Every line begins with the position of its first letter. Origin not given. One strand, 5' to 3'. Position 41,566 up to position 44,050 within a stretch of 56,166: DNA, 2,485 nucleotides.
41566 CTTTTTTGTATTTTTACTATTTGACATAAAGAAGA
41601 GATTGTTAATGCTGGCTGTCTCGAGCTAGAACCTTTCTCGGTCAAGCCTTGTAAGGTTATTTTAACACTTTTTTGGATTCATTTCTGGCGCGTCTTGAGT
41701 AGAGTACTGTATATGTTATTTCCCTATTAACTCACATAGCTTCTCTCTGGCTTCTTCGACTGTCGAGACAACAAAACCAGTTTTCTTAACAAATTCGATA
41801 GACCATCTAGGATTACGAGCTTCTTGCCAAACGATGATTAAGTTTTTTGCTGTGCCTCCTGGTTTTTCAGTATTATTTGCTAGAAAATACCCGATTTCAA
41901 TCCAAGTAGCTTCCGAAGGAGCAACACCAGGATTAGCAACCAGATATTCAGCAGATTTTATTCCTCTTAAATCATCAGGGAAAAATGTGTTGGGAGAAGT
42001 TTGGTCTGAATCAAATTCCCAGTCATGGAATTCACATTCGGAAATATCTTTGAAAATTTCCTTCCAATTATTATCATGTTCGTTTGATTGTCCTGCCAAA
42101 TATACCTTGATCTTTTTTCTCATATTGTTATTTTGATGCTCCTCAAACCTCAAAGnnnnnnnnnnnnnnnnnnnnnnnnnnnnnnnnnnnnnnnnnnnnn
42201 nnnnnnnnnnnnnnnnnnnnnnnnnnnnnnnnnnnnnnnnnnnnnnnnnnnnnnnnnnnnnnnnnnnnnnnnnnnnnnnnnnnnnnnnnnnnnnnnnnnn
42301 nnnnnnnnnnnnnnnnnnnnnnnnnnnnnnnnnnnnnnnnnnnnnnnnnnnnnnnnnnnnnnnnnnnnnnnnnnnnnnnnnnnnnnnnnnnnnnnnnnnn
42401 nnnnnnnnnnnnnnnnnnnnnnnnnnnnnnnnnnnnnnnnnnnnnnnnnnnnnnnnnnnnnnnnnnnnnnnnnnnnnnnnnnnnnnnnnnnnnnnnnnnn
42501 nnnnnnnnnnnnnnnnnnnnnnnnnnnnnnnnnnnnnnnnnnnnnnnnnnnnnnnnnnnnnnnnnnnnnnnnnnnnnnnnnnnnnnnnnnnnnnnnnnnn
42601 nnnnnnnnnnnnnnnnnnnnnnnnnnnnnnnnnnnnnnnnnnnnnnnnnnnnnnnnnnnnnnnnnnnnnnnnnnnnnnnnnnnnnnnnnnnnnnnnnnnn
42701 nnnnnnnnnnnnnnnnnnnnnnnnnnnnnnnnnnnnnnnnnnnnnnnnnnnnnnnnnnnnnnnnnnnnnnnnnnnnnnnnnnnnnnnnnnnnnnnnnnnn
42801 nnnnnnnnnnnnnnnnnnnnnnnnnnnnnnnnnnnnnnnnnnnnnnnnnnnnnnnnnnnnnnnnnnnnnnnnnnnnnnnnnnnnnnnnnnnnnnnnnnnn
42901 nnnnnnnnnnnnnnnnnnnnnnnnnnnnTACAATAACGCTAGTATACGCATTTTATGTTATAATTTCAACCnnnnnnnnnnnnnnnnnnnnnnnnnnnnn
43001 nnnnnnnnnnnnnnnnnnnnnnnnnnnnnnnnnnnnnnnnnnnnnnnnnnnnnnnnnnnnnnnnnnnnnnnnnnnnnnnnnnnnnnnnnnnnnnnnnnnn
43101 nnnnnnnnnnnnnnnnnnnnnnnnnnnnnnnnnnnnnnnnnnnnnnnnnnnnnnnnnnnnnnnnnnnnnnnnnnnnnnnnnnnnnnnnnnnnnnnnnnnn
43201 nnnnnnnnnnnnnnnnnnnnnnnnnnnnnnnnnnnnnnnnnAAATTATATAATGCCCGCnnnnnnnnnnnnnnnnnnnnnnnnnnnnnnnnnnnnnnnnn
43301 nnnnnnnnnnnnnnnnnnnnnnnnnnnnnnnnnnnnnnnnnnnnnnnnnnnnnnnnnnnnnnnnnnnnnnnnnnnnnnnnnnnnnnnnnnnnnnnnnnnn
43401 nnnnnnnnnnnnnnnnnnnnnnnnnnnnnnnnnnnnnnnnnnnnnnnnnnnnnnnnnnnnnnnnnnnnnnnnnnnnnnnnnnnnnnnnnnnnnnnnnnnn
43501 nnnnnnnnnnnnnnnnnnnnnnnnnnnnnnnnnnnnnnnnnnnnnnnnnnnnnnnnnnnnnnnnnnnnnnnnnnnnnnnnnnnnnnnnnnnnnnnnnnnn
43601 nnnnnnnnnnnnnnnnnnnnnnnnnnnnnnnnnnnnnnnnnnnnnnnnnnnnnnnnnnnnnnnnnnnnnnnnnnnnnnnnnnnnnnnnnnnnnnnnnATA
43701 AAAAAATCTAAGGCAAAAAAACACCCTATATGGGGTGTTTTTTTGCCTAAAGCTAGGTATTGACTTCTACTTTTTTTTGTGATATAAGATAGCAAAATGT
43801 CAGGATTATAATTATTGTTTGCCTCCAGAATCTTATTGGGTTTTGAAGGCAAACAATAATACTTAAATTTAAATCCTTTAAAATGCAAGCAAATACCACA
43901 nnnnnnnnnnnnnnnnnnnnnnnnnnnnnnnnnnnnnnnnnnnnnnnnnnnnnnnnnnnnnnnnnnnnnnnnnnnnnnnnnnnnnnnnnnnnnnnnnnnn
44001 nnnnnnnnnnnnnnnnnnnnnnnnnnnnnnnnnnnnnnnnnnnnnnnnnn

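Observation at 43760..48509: Two-gene island whose mRNAs both carry matching long dsRNA hairpins: candidate dsRNA-controlled system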

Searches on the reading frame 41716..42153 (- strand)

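Call 78: search_protein_families(library=pfam, proteins=[window:41716-42153:-], max_evalue=0.01)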
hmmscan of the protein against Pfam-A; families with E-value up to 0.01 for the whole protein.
window:41716-42153:- (145 aa): 1 family
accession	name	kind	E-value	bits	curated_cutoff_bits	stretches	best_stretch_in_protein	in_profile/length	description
PF05014.21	Nuc_deoxyrib_tr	-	0.0073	16.9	28.8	0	43-95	33-91/117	Nucleoside 2-deoxyribosyltransferase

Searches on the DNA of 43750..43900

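Call 90: search_rna_families(source=window, start=43750, end=43900, threshold=evalue, max_evalue=1)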
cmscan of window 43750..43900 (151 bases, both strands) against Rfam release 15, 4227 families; matches with E-value up to 1: 12.
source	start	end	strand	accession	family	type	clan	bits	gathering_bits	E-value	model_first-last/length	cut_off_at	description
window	43810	43861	+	RF03932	mir-1597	Gene; miRNA;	-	31.6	93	8.4e-05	1-73/73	no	mir-1597 microRNA precursor family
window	43803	43870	+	RF04111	MIR6274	Gene; miRNA;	-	21.1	80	0.059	1-107/107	no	MIR6274 microRNA precursor family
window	43811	43860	-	RF03717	mir-3119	Gene; miRNA;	-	20.9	80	0.032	1-85/85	no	mir-3119 microRNA precursor family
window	43774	43869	+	RF02325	TtnuHACA18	Gene; snRNA; snoRNA; HACA-box;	-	20.4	100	0.38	1-130/130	no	Tetrahymena snoRNA TtnuHACA18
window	43806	43866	+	RF04067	mir-4520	Gene; miRNA;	-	18.9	90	0.04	1-70/70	no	mir-4520 microRNA precursor family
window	43811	43862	+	RF03463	mir-3036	Gene; miRNA;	-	18.8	70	0.45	1-58/58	no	mir-3036 microRNA precursor family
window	43810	43861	+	RF03259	MIR1514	Gene; miRNA;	-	17.8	90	0.66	1-110/110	no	MIR1514 microRNA precursor family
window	43813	43860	+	RF04230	mir-9261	Gene; miRNA;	-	17.2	86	0.41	1-92/92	no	mir-9261 microRNA precursor family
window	43811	43858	-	RF04230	mir-9261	Gene; miRNA;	-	17.2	86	0.41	1-92/92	no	mir-9261 microRNA precursor family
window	43811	43860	+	RF04099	MIR837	Gene; miRNA;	-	16.4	117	0.63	1-122/122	no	MIR837 microRNA precursor family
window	43812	43859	-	RF04067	mir-4520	Gene; miRNA;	-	16.1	90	0.25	11-59/70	no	mir-4520 microRNA precursor family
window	43812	43885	+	RF00140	Alpha_RBS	Cis-reg;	-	13.7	38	0.3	4-80/110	no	Alpha operon ribosome binding site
